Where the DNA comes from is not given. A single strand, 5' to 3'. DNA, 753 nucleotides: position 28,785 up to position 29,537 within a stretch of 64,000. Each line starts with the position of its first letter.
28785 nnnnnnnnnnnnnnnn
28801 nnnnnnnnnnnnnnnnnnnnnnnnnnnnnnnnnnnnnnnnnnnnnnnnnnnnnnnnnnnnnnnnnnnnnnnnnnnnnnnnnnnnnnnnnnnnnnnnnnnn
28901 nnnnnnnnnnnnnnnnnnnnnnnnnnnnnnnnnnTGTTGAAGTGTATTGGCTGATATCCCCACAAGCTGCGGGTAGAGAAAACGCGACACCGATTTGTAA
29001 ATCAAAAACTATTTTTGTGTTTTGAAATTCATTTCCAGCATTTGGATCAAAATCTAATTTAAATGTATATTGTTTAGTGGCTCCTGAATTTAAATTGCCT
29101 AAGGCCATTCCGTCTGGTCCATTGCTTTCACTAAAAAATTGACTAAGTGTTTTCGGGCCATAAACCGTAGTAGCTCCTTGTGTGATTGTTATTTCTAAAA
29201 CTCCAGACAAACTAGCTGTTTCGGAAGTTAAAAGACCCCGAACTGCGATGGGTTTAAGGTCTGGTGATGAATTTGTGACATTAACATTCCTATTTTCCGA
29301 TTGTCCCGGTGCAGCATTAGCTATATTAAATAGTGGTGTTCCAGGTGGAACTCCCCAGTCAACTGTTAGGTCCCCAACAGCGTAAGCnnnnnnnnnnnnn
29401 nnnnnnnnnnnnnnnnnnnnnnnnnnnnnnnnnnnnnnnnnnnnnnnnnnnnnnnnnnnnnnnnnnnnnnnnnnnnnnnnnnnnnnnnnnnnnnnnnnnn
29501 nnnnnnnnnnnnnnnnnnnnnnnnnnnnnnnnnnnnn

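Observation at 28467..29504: TasA-like domain fused to RTX-type GGxGxD calcium-binding repeats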

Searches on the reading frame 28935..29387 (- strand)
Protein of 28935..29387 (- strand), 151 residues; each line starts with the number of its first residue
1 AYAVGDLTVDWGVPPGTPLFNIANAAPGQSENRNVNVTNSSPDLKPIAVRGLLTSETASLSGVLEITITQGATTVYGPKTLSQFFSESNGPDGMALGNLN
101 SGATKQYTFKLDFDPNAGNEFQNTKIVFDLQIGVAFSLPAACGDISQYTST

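Call 23: search_solved_structures(query=A2, max_evalue=10, show_alignments=2)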
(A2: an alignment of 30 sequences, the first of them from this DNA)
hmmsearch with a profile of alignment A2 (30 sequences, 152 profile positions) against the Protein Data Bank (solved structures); distinct sequences matched with E-value up to 10: 1.
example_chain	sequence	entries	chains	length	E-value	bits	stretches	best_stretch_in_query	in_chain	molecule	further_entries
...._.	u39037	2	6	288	0.22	14.5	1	78-135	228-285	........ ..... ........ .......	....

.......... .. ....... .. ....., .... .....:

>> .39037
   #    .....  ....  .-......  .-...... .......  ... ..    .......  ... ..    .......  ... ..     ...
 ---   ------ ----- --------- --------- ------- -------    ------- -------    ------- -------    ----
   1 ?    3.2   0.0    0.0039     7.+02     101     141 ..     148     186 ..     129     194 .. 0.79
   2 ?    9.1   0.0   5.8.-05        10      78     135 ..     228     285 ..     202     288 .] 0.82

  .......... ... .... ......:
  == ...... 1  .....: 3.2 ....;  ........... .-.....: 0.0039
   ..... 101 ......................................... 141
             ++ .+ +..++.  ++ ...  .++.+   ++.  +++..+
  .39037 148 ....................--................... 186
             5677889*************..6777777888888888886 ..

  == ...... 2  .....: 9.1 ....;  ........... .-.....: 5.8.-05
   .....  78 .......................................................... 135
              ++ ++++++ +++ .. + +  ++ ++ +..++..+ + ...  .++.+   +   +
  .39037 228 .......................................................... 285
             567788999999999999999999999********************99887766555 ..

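Call 27: predict_structure(alignment_id=A2)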
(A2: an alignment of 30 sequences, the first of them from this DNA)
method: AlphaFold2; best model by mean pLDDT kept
length: 151 residues; sequences in the alignment: 30
mean_pLDDT: 85.8   pTM: 0.78
mean pLDDT of the five models: 85.8, 85.4, 83.1, 83.1, 82.6
residues with pLDDT >= 90: 89; 70-90: 42; 50-70: 15; < 50: 5
segments of 3 or more residues with pLDDT < 50: 1-4
pLDDT, mean of each block of 10 residues (from residue 1): 66 81 88 92 91 91 96 95 92 89 95 89 89 77 61 47
secondary structure, 60 per line:
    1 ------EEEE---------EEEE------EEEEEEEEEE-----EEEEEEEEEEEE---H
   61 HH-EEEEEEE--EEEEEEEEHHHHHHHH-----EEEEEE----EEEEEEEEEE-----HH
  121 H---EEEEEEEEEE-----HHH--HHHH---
elements in order: E7-10 E20-23 E30-39 E45-56 E64-70 E73-80 H81-88 E94-99 E104-113 E125-134 H145-148

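Call 33: fold_search(model_id=the predicted structure, library=pdb)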
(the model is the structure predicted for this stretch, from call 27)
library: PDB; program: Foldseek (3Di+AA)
matches with E <= 10: 1658; with E <= 0.001: 1
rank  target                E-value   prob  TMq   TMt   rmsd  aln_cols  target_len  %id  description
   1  8aur_A                3.7e-05  1.00  0.63  0.42   5.6       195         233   11  Cryo-EM structure of a TasA fibre (released 2022-11-30)
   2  7fe0_A                1.3e-03  0.99  0.38  0.31  14.4       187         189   13  AvmM Catalyzes Macrocyclization in Alchivemycin A Biosynthesis (released 2021-09-01)
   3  5fr0                  1.7e-03  0.97  0.35  0.11  18.3       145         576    9  The details of glycolipid glycan hydrolysis by the structural analysis of a family 123 glycoside hydrolase from Clostrid (released 2016-03-30)
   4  5iqm_A                3.0e-03  0.97  0.34  0.37   6.9       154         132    7  Crystal structure of the E. coli type 1 pilus subunit FimG (engineered variant with substitution Q134E; N-terminal Fim (released 2016-07-06)
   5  9hdi_MODEL_1_A        3.9e-03  0.96  0.37  0.34  12.7       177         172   12  N-terminally truncated CanA from Pyrodictium abyssi - K1-CanA (released 2025-08-20)
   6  4yn3_A                3.9e-03  0.85  0.25  0.08  14.2       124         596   10  Crystal structure of Cucumisin complex with pro-peptide (released 2016-03-09)
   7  5fqf_A                4.2e-03  0.95  0.35  0.11  18.3       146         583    9  The details of glycolipid glycan hydrolysis by the structural analysis of a family 123 glycoside hydrolase from Clostr (released 2016-03-30)
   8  5fqe_A                4.7e-03  0.94  0.35  0.11  18.3       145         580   10  The details of glycolipid glycan hydrolysis by the structural analysis of a family 123 glycoside hydrolase from Clostr (released 2016-03-30)
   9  3vta_A                4.7e-03  0.84  0.25  0.09  13.6       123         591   10  Crystal Structure of cucumisin, a subtilisin-like endoprotease from Cucumis melo L (released 2012-08-08)
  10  5cl2_B                5.5e-03  0.92  0.31  0.21  13.8       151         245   10  Crystal structure of Spo0M, sporulation control protein, from Bacillus subtilis. (released 2015-12-16)
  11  5fqh_A                6.2e-03  0.94  0.36  0.11  15.0       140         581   11  The details of glycolipid glycan hydrolysis by the structural analysis of a family 123 glycoside hydrolase from Clostr (released 2016-03-30)
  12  7fe5_A                7.0e-03  0.98  0.41  0.34  15.6       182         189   13  AvmM Catalyzes Macrocyclization in Alchivemycin A Biosynthesis (released 2021-09-01)
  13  5iqo_A                7.4e-03  0.84  0.32  0.34   7.5       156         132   10  Crystal structure of the E. coli type 1 pilus subunit FimG (engineered variant with substitutions Q134E and S138E; N-t (released 2016-07-06)
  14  9fw9_B                7.8e-03  0.97  0.38  0.40   6.3       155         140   16  Cryo-EM structure of the type 1 pilus assembly platform as part of the FimA-bound chaperone-usher pilus complex (FimDH (released 2025-06-04)
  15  3pof_A                7.8e-03  0.96  0.31  0.38   8.3       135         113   10  Crystal structure of MASP-1 CUB2 domain bound to Ca2+ (released 2011-08-24)
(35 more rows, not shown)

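Call 36: find_related_loci(query=A2, collection=genome_contigs, flank=6000)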
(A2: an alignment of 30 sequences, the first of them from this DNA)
Query A2 (151 aa) in genome_contigs; peptide patterns used: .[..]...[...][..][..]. (x = any residue, [..] = any of these).
102 stretches matched a pattern; 30 encode a relative of the query (tblastn E <= 1e-3); 30 distinct loci.
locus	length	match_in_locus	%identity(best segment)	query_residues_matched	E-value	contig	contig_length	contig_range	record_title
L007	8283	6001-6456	51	1-148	3e-46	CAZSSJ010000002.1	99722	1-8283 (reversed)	MAG TPA_asm: uncultured Gammaproteobacteria bacterium isolate SRP050083_co1_3 genome assembly, contig: NODE_32_length_99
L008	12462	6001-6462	49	1-146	4e-46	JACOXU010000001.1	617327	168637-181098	MAG: Candidatus Levyibacteriota bacterium isolate NC_groundwater_161_Ag_S-0.1um_37_19 S4_GD2017_2_S1_scaffold_10, whole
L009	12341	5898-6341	51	1-142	4e-46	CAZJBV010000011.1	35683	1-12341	MAG TPA_asm: uncultured Gammaproteobacteria bacterium isolate binchicken_co144_1014 genome assembly, contig: NODE_2481_l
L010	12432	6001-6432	52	1-142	8e-46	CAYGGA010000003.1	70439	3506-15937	MAG TPA_asm: uncultured Gammaproteobacteria bacterium isolate ERP113451_co3_23 genome assembly, contig: NODE_152_length_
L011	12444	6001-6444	48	1-142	1e-43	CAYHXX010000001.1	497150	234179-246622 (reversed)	MAG TPA_asm: uncultured Gammaproteobacteria bacterium isolate ERP119705_co16_46 genome assembly, contig: NODE_4_length_4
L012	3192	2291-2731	49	1-146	2e-43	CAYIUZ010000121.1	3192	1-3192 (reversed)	MAG TPA_asm: uncultured Gammaproteobacteria bacterium isolate ERP119705_co5_457 genome assembly, contig: NODE_46990_leng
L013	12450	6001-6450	47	1-142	6e-43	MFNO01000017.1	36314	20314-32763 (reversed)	MAG: Candidatus Levybacteria bacterium RIFCSPHIGHO2_01_FULL_38_26 rifcsphigho2_01_scaffold_3234, whole genome shotgun se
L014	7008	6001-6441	49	1-146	4e-43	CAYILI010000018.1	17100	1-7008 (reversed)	MAG TPA_asm: uncultured Gammaproteobacteria bacterium isolate ERP119705_co22_367 genome assembly, contig: NODE_2690_leng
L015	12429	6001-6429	48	3-142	1e-42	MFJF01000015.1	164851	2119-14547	MAG: Candidatus Gottesmanbacteria bacterium RIFCSPHIGHO2_01_FULL_40_15 rifcsphigho2_01_scaffold_256, whole genome shotgu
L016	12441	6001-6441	50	1-146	1e-42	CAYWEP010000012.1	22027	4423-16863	MAG TPA_asm: uncultured Gammaproteobacteria bacterium isolate SRP269290_co3_1003 genome assembly, contig: NODE_2326_leng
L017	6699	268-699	50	3-142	3e-42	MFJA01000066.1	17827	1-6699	MAG: Candidatus Gottesmanbacteria bacterium RBG_16_37_8 RBG_16_scaffold_6471, whole genome shotgun sequence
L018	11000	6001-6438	49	1-142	2e-42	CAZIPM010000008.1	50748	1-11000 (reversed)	MAG TPA_asm: uncultured Gammaproteobacteria bacterium isolate SRP050083_co2_604 genome assembly, contig: NODE_306_length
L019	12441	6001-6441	50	1-146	9e-42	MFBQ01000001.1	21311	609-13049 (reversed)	MAG: Candidatus Curtissbacteria bacterium RIFCSPLOWO2_01_FULL_41_18 rifcsplowo2_01_scaffold_10006, whole genome shotgun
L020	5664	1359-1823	47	1-146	1e-41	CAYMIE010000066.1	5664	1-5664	MAG TPA_asm: uncultured Gammaproteobacteria bacterium isolate SRP050083_co3_380 genome assembly, contig: NODE_18209_leng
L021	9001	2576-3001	46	1-142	8e-41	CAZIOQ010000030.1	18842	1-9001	MAG TPA_asm: uncultured Gammaproteobacteria bacterium isolate SRP231805_co4_112 genome assembly, contig: k141_412553, wh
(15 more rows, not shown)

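Call 41: search_protein_representatives(alignment_id=A2)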
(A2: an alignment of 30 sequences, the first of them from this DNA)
Query: 30 sequences, 152 profile positions. Proteins with E-value up to 0.001 (for the whole library): 2619; up to 1e-10: 1030; up to 1e-30: 134. The best 150 are listed.
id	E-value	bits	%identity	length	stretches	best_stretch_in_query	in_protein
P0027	7.0e-63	227.2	-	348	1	1-149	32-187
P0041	5.9e-59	214.5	-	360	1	1-150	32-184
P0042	8.8e-59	213.9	-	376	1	1-152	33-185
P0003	6.3e-58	211.2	-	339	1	1-151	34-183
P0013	1.1e-57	210.4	-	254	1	1-151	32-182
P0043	2.1e-56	206.2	-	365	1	1-151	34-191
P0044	2.2e-55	202.9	-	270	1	1-150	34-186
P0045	3.5e-55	202.2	-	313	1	1-152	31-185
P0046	5.9e-55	201.5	-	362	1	2-149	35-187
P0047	6.6e-55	201.4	-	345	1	1-152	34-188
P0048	1.2e-54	200.5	-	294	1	1-151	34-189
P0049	2.5e-54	199.5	-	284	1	1-152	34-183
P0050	1.0e-52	194.3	-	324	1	2-150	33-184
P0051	1.4e-52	193.8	-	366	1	1-151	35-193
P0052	1.6e-52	193.6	-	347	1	2-148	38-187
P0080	2.2e-45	170.4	-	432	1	2-136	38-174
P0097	2.0e-42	160.8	-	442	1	2-136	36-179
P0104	1.6e-39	151.4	-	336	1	2-137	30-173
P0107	9.3e-39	148.9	-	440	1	2-133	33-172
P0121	3.1e-35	137.5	-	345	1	2-135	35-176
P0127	1.9e-34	134.9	-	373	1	2-134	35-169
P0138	1.0e-33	132.6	-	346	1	2-141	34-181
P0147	4.5e-33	130.5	-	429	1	2-137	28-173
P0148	5.8e-33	130.1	-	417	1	2-143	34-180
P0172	1.3e-30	122.5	-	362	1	2-133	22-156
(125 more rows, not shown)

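Call 44: search_protein_families(library=pfam, proteins=[P0080, P0097, P0107, P0121, P0138, P0147, P0148, P0104, P0172, P0127], max_evalue=0.01)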
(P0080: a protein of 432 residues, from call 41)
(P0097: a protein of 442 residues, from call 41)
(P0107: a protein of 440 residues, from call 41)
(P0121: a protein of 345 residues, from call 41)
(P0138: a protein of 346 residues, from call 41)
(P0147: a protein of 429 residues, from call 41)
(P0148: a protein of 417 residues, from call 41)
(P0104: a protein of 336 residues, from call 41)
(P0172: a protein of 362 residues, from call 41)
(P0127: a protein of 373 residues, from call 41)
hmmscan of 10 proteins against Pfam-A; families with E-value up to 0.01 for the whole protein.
P0080 (432 aa): 1 family
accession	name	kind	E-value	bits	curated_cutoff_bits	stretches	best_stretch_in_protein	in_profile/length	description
PF00932.25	LTD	-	2.6e-17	63.6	34.3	1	275-388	6-108/109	Lamin Tail Domain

P0097 (442 aa): 2 families
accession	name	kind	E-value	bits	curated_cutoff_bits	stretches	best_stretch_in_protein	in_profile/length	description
PF00932.25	LTD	-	3.8e-15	56.6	34.3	1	287-398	6-108/109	Lamin Tail Domain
PF12389.13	Peptidase_M73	-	0.0017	18.7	22.5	0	30-78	32-76/196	Camelysin metallo-endopeptidase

P0107 (440 aa): 1 family
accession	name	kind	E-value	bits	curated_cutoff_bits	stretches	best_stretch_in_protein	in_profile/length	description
PF00932.25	LTD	-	8.5e-16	58.7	34.3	1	294-394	19-108/109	Lamin Tail Domain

P0121 (345 aa): 2 families
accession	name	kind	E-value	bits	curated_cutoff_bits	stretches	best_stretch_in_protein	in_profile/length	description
PF00932.25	LTD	-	1e-15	58.4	34.3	1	180-303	6-108/109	Lamin Tail Domain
PF12389.13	Peptidase_M73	-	0.00022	21.6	22.5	1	16-83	18-84/196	Camelysin metallo-endopeptidase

P0138 (346 aa): 0 families

P0147 (429 aa): 1 family
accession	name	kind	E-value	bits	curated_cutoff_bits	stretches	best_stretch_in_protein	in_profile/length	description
PF00932.25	LTD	-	1.5e-15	57.9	34.3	1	285-384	16-107/109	Lamin Tail Domain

P0148 (417 aa): 1 family
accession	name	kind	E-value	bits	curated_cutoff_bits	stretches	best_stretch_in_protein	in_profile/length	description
PF00932.25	LTD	-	1.2e-14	55.1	34.3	1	277-373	19-108/109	Lamin Tail Domain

P0104 (336 aa): 0 families

P0172 (362 aa): 1 family
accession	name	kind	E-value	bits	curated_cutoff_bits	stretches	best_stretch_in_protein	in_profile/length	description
PF00932.25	LTD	-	6.2e-13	49.5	34.3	1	257-360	15-108/109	Lamin Tail Domain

P0127 (373 aa): 2 families
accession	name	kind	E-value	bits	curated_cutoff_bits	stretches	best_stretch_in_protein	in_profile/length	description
PF16656.11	Pur_ac_phosph_N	-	5e-09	37.1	30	1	186-273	11-93/93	Purple acid Phosphatase, N-terminal domain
PF12389.13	Peptidase_M73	-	0.0025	18.1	22.5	1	21-83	20-84/196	Camelysin metallo-endopeptidase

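Call 63: find_encoding_contigs(protein=P0107, flank=6000, max_places=2)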
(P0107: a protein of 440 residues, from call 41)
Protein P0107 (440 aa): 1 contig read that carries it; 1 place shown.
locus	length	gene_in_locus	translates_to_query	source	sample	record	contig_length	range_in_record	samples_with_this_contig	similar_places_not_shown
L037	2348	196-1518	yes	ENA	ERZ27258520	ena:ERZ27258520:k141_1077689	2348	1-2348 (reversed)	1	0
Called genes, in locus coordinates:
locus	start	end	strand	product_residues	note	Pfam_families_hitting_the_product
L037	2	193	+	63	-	?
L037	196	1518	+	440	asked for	PF00932:LTD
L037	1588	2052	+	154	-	-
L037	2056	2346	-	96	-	?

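Call 64: find_encoding_contigs(protein=P0127, flank=6000, max_places=2)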
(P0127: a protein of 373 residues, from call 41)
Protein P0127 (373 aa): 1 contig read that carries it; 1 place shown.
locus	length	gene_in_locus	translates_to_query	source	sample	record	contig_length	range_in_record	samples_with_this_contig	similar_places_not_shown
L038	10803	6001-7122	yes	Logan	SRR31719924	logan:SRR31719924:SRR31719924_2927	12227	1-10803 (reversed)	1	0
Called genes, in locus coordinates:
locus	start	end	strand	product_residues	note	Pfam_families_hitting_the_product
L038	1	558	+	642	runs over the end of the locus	PF02518:HATPase_c, PF00204:DNA_gyraseB, PF01751:Toprim, PF00986:DNA_gyraseB_C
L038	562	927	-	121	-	-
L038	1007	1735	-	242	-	-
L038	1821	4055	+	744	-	PF03030:H_PPase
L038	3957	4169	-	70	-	-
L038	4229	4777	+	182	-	PF12389:Peptidase_M73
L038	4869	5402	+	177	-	-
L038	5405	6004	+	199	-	PF00932:LTD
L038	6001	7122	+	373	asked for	PF16656:Pur_ac_phosph_N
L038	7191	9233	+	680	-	PF19403:SpaA_2, PF24514:SpaA_4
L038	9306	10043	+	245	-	-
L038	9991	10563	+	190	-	PF04203:Sortase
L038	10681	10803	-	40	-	?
